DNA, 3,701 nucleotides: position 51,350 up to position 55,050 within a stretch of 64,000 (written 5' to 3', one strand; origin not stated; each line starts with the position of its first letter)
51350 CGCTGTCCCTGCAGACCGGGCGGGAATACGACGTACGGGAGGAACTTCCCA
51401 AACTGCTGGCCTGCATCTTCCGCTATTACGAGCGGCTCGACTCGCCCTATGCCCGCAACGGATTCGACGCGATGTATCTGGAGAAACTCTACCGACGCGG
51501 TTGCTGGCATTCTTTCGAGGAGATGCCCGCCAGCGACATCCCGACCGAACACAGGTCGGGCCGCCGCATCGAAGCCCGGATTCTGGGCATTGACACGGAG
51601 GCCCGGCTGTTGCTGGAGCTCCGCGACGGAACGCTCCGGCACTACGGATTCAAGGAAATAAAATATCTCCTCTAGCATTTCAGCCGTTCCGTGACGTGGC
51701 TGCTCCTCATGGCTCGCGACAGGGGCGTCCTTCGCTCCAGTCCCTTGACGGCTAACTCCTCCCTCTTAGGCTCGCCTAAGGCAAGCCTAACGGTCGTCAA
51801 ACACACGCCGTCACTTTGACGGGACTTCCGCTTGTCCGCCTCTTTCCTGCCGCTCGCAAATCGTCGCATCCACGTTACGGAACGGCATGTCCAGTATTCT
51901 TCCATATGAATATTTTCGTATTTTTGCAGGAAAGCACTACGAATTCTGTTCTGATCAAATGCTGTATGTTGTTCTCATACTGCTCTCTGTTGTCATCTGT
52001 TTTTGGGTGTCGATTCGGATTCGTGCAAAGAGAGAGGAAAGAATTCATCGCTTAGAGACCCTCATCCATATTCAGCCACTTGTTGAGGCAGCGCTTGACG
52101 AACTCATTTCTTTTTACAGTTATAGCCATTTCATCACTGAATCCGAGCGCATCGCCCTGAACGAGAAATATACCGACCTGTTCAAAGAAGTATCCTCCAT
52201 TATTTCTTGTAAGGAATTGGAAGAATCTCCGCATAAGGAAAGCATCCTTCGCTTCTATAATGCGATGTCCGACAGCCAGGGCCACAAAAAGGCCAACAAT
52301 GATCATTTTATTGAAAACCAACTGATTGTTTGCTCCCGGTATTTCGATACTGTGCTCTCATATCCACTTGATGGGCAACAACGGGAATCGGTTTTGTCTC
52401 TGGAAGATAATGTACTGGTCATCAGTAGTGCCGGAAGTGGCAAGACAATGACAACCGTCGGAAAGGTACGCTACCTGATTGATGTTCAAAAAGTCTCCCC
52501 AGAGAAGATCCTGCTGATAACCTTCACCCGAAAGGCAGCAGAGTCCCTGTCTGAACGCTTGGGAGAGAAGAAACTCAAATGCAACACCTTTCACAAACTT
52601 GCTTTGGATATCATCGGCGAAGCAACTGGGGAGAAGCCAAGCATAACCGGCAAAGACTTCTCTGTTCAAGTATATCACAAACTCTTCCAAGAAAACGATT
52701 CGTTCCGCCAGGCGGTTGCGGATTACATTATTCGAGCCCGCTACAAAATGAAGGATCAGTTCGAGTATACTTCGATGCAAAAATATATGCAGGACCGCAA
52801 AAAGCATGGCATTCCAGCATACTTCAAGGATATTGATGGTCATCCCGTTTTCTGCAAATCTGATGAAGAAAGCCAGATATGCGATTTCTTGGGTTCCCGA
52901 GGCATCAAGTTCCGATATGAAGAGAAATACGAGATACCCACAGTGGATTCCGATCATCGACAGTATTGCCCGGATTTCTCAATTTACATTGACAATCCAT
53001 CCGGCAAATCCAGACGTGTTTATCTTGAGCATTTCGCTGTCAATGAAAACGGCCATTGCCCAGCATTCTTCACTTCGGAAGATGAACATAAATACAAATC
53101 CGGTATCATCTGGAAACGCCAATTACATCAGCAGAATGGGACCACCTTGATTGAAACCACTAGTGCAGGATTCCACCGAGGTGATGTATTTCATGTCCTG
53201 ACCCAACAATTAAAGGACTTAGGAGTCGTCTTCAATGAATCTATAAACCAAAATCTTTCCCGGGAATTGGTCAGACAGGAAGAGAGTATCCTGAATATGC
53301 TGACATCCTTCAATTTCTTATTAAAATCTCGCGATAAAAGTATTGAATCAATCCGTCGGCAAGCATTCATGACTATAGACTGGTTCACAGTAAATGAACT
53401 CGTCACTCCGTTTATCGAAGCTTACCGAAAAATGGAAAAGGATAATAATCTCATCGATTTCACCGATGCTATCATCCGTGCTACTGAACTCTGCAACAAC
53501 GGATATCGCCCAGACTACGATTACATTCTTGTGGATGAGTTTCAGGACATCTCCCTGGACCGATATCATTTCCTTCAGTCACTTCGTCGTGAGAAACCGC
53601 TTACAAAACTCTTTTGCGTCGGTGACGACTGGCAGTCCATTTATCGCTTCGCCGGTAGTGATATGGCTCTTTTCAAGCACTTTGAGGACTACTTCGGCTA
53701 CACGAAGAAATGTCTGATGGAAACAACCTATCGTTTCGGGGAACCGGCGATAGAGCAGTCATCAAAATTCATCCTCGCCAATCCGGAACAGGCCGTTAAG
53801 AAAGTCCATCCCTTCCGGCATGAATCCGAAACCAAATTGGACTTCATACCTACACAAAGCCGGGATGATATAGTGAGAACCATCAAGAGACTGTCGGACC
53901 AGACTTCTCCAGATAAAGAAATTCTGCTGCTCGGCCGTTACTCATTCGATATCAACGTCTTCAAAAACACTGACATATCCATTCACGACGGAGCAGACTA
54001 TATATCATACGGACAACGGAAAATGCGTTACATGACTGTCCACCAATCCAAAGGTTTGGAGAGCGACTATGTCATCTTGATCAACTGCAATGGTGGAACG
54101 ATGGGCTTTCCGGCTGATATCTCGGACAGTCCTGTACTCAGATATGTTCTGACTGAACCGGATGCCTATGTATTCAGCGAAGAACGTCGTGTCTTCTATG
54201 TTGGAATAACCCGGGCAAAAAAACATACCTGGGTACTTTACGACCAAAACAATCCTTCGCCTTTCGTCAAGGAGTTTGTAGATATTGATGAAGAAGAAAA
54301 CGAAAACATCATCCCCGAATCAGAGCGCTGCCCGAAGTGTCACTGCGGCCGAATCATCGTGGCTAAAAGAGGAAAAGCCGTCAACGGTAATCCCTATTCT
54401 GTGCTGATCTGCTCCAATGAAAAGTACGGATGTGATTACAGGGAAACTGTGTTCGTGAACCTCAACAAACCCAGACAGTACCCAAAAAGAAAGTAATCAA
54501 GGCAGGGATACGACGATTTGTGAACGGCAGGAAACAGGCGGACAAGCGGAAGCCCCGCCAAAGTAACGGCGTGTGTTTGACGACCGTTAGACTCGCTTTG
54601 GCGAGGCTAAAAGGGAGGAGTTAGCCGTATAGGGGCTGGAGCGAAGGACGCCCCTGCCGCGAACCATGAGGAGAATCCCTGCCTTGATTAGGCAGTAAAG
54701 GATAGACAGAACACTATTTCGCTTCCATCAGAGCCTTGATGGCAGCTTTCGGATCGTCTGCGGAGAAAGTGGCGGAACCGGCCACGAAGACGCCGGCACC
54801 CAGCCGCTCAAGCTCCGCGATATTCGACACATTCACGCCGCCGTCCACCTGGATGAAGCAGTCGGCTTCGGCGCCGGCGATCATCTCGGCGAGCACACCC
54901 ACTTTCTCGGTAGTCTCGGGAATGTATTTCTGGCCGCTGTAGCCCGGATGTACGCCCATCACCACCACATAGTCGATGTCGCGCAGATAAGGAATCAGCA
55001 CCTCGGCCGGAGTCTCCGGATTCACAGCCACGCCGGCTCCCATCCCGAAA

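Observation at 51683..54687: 2.6-kb low-GC helicase cassette bracketed exactly by inverted copies of a 168-nt element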

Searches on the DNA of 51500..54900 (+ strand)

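Call 7: search_rna_families(source=window, start=51500, end=54900, threshold=evalue, max_evalue=10, show_alignments=3)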
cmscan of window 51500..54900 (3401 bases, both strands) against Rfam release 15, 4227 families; matches with E-value up to 10: 3.
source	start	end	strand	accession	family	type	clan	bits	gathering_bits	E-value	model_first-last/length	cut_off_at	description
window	51588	51647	-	RF02353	BjrC68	Gene; sRNA;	-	19.1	39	0.11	1-82/82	no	Bradyrhizobiaceae sRNA BjrC68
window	52354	52516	+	RF01500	Afu_198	Gene; snRNA; snoRNA; CD-box;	-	18.5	40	2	1-149/149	no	A. fumigatus snoRNA Afu_198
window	54493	54649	+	RF02195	TP53TG1_1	Gene; lncRNA;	-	16.6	40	4.5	1-153/153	no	TP53 target 1 conserved region 1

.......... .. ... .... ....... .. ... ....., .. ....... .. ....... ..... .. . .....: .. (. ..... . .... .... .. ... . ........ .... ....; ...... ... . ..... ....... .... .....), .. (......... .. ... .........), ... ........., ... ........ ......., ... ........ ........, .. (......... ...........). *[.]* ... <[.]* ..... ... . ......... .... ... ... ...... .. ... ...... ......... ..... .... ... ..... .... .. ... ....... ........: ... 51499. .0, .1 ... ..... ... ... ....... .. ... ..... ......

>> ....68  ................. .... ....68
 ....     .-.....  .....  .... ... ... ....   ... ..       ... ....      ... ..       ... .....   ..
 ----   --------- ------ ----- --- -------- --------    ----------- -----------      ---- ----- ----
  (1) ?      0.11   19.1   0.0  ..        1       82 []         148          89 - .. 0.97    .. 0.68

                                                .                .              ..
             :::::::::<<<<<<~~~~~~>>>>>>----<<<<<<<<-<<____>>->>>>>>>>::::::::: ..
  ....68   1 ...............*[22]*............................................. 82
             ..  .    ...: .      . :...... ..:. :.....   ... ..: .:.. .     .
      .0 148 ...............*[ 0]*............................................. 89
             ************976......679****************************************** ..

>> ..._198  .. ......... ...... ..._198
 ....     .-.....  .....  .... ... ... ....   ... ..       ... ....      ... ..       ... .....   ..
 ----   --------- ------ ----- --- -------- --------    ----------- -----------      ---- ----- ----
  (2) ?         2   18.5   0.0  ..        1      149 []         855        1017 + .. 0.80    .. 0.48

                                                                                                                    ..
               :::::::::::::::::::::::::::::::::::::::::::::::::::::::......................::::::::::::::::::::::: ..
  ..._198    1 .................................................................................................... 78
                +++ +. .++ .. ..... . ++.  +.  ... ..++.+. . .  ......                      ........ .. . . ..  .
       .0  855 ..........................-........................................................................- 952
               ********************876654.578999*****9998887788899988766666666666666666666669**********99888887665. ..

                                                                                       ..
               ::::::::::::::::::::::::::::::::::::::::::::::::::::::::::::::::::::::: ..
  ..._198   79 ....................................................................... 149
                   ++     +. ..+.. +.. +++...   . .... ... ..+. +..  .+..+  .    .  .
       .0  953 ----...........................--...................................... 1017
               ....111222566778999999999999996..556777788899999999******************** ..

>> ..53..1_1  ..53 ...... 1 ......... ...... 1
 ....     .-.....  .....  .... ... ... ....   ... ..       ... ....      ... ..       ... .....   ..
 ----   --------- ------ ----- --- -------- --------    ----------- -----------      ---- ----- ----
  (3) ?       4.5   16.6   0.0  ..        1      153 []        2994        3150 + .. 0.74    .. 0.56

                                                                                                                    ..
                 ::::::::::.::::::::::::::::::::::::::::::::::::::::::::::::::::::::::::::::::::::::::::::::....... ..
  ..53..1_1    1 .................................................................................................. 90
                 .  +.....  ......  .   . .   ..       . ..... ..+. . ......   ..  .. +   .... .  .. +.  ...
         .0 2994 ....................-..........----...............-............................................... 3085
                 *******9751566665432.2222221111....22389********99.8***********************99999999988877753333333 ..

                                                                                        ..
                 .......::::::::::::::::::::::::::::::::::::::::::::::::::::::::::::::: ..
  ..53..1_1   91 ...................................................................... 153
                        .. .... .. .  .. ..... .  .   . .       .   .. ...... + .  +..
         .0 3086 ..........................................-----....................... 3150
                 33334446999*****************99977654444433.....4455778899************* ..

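Call 72: search_dna_similar(query=window:51683-51886:+, collection=plasmids, mode=distant, max_evalue=0.001)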
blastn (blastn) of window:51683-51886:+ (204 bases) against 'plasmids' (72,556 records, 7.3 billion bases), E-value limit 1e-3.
No match.

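Call 73: search_dna_similar(query=window:51683-51886:+, collection=phages, mode=distant, max_evalue=0.001)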
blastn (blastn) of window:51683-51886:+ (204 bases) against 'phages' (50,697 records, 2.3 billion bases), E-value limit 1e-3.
No match.
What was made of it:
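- Tried and rejected: No match was found in the phage or plasmid collections (calls 72, 73).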
